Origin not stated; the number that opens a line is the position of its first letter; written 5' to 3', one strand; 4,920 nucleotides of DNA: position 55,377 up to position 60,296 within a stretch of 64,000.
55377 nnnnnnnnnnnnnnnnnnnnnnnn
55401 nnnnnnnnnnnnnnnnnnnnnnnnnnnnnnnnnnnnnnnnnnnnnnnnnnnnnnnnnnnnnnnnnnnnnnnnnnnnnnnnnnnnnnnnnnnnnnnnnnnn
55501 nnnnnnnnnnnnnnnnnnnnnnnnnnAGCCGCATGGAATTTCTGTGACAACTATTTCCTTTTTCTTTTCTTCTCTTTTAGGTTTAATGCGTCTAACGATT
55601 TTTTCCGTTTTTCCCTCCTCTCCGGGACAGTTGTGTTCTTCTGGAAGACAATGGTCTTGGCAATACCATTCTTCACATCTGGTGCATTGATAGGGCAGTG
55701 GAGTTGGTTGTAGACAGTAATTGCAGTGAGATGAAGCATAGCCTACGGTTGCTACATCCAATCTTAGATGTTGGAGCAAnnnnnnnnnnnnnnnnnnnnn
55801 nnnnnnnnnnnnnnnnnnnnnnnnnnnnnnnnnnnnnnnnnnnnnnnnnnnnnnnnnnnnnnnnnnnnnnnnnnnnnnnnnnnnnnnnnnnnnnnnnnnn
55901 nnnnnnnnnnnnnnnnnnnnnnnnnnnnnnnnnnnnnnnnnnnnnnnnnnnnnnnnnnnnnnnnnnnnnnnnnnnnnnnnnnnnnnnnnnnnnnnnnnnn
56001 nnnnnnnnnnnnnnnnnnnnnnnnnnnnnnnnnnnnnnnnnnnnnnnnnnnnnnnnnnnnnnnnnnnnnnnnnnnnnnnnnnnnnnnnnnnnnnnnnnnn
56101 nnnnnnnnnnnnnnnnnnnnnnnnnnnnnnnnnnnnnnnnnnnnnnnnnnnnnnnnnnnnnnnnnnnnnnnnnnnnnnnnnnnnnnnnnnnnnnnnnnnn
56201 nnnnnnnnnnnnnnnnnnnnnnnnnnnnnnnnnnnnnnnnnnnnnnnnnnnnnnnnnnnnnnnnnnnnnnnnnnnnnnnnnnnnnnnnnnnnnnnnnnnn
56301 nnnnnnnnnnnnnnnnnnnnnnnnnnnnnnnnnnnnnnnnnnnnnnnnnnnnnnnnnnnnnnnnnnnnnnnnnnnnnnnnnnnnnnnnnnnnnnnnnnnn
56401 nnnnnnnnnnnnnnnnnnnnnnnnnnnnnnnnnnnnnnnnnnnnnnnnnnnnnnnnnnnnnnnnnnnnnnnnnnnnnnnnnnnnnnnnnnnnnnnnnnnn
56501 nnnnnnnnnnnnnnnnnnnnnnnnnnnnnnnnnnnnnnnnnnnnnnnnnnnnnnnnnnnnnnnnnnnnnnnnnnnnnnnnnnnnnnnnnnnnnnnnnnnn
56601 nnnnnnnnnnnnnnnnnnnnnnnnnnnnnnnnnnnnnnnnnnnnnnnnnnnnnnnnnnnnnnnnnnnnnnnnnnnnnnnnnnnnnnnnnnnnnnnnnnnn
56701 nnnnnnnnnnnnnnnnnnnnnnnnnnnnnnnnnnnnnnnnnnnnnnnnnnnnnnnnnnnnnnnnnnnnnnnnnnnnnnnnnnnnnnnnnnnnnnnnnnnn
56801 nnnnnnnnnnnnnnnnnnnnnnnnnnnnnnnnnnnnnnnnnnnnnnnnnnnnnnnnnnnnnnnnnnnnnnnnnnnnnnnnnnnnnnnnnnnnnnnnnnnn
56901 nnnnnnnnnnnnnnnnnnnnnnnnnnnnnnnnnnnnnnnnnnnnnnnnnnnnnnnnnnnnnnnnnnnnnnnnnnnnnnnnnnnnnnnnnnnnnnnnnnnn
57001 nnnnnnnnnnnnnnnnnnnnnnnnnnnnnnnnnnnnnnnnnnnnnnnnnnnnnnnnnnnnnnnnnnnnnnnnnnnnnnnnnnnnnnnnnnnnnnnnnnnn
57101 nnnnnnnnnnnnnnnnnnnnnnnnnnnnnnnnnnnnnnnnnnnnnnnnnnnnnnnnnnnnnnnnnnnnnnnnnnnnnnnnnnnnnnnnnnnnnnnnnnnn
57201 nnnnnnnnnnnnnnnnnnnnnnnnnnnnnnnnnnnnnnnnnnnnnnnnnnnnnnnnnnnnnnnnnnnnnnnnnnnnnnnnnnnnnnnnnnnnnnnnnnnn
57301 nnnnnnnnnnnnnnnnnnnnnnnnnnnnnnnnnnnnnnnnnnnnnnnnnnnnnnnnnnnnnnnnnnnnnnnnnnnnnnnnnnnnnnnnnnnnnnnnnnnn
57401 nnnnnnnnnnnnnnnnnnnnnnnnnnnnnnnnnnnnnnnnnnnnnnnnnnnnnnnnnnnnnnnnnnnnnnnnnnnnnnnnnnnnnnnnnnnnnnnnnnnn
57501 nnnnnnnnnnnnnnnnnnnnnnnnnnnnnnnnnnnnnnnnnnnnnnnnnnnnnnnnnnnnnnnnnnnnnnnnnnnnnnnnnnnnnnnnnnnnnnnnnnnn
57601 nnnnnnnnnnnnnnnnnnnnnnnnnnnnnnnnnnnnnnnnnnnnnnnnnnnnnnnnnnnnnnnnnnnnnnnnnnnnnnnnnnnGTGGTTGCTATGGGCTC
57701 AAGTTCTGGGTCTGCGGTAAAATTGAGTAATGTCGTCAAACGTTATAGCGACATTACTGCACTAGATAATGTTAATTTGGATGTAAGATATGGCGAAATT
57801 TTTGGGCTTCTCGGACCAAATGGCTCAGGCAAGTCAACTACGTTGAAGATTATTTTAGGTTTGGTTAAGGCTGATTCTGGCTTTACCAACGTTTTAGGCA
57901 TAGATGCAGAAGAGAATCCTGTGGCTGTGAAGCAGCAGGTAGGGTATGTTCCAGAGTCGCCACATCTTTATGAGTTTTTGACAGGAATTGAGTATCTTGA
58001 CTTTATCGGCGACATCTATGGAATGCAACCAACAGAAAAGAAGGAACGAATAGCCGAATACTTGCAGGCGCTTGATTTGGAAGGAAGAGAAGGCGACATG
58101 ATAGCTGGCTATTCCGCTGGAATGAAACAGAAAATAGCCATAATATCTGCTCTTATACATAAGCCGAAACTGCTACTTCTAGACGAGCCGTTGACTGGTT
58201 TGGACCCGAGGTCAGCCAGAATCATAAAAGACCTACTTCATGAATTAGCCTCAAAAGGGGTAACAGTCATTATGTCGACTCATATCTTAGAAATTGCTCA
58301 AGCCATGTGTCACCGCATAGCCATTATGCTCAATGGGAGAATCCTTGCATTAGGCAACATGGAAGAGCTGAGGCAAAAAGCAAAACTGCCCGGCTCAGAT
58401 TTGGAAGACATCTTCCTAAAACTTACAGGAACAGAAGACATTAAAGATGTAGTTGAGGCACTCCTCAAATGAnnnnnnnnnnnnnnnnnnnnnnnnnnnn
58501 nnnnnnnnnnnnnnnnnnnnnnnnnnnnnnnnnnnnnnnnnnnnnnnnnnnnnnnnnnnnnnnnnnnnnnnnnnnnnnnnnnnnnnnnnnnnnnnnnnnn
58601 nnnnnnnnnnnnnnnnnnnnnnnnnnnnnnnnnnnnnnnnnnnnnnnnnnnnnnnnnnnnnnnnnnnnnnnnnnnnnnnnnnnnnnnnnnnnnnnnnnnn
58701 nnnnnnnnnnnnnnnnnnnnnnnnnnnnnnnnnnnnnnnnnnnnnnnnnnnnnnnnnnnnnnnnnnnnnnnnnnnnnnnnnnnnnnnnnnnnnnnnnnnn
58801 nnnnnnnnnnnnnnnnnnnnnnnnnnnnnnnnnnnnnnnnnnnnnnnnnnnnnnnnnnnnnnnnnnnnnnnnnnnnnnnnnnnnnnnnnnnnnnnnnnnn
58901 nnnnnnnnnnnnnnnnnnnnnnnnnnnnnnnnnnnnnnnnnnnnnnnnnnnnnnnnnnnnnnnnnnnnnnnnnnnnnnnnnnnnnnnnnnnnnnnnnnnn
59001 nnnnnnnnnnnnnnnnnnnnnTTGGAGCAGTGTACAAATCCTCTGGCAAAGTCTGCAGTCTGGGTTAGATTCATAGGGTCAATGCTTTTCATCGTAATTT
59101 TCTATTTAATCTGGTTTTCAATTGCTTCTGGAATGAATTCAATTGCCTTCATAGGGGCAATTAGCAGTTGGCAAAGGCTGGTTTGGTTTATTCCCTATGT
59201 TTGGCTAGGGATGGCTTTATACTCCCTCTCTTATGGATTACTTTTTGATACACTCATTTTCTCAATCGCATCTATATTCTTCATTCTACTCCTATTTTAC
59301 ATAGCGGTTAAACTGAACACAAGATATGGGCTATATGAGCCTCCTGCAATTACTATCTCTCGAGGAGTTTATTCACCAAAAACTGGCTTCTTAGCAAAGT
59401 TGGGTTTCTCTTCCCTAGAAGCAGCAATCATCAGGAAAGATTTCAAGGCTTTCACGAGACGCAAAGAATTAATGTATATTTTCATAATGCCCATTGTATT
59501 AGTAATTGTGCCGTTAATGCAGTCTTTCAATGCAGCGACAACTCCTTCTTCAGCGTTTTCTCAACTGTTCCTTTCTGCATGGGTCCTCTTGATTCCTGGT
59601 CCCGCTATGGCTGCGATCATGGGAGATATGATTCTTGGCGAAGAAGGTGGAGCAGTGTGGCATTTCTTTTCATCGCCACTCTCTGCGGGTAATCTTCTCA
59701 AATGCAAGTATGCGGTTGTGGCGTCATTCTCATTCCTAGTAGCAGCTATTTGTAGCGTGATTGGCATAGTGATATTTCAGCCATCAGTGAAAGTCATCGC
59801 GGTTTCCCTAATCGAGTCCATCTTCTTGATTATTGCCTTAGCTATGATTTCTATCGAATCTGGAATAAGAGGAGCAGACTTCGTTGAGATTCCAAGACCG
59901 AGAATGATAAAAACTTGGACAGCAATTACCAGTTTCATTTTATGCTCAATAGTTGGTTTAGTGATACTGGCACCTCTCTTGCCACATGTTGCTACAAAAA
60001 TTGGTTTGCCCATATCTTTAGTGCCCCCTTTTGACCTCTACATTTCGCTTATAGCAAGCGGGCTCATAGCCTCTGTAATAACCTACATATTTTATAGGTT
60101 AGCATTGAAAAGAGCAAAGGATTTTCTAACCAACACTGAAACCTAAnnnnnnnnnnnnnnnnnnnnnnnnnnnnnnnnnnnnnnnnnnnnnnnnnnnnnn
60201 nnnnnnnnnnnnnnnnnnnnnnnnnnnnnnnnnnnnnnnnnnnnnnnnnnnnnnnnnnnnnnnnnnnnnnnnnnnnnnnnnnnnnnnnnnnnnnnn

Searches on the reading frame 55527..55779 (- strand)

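Call 43: search_protein_families(library=pfam, proteins=[window:55527-55779:-], max_evalue=0.01)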
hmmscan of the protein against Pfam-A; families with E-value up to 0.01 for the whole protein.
window:55527-55779:- (84 aa): 1 family
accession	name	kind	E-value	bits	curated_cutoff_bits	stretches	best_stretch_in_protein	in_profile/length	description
PF01428.23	zf-AN1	-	3.4e-08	33.9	27.9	1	19-54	1-38/40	AN1-like Zinc finger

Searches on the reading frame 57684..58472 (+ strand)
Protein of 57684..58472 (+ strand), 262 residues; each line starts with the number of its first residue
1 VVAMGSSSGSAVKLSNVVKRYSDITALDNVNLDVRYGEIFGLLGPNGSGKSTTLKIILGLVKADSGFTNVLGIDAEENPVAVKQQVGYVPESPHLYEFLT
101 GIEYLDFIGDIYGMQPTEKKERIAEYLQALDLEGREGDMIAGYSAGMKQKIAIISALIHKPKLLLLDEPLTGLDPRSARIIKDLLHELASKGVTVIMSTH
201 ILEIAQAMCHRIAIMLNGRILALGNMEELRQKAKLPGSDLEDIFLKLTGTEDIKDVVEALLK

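Call 43: search_protein_families(library=pfam, proteins=[window:57684-58472:+], max_evalue=0.01)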
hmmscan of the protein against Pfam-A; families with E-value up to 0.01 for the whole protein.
window:57684-58472:+ (262 aa): 5 families
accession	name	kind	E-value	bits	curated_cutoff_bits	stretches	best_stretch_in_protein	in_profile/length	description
PF00005.33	ABC_tran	-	9.9e-30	104.4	25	1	27-170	1-136/137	ABC transporter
PF13304.12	AAA_21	-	1.2e-15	58.9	27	2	141-203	236-301/304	AAA domain, putative AbiEii toxin, Type IV TA system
PF13175.12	AAA_15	-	0.00059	20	32.1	0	42-68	28-54/374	AAA ATPase domain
PF13191.12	AAA_16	-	0.0042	18.1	32.6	1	23-196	8-167/167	AAA ATPase domain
PF02463.25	SMC_N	-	0.0087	15.9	40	0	41-57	28-44/220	RecF/RecN/SMC N terminal domain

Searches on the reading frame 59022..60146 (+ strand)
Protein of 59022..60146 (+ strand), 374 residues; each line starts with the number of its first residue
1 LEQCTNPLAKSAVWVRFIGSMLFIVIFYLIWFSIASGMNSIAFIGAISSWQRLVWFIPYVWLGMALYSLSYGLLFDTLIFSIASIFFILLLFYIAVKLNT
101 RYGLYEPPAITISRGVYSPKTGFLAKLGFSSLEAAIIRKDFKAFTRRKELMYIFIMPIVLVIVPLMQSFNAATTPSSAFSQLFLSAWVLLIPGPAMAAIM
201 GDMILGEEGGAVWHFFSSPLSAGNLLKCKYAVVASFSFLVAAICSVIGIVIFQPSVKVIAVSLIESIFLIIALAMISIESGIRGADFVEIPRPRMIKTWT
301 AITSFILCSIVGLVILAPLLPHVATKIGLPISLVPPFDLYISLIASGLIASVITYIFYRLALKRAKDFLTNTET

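Call 43: search_protein_families(library=pfam, proteins=[window:59022-60146:+], max_evalue=0.01)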
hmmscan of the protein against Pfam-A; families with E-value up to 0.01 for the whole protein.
window:59022-60146:+ (374 aa): 1 family
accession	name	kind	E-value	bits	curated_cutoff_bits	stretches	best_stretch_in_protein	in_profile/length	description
PF09847.15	12TM_1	-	0.00062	19.5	33.2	1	12-320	145-423/448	Membrane protein of 12 TMs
